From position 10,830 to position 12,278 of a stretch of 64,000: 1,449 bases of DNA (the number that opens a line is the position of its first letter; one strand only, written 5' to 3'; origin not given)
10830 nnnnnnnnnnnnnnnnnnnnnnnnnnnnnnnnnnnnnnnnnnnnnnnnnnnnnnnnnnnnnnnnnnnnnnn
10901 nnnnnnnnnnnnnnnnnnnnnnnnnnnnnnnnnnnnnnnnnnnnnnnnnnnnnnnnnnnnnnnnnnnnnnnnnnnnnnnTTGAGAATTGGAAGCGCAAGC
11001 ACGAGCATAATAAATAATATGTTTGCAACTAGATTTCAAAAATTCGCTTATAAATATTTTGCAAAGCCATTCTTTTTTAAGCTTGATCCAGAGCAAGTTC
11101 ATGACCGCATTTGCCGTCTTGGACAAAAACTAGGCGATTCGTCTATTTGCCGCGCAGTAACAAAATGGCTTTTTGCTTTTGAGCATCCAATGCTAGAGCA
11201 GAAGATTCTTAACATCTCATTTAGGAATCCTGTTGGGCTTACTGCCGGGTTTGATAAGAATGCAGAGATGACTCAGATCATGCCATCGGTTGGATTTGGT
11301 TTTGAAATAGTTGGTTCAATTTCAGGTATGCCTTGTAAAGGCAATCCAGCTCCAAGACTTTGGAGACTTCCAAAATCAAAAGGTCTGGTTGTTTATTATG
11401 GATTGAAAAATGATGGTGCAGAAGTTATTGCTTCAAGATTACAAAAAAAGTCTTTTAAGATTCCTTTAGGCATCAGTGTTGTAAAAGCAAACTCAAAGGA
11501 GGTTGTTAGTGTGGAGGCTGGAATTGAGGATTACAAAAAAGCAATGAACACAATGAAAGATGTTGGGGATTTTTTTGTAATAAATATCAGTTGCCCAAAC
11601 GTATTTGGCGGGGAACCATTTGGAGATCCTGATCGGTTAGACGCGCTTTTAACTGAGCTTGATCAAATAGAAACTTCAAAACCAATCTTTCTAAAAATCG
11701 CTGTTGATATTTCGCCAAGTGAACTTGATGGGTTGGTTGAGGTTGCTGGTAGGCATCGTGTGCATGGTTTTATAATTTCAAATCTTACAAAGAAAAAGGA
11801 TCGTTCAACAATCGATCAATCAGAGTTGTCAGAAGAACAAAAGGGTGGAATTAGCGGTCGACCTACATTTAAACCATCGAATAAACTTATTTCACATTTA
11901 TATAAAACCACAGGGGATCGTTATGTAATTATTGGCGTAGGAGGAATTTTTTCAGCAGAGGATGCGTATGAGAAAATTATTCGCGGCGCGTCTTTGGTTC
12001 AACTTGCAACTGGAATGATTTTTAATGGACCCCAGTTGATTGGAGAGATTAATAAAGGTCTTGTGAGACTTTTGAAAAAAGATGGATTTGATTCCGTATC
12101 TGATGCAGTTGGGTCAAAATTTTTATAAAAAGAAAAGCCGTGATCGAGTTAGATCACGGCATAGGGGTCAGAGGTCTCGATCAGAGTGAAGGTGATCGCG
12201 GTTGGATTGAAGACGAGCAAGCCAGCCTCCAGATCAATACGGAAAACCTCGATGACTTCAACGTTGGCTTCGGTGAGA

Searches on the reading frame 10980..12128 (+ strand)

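Call 44: search_protein_families(library=pfam, proteins=[window:10980-12128:+], max_evalue=0.0001)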
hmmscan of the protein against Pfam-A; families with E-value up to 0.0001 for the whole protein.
window:10980-12128:+ (382 aa): 1 family
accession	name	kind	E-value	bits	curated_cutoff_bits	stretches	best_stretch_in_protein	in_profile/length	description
PF01180.27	DHO_dh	-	8.8e-64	215.9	27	1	71-365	1-291/291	Dihydroorotate dehydrogenase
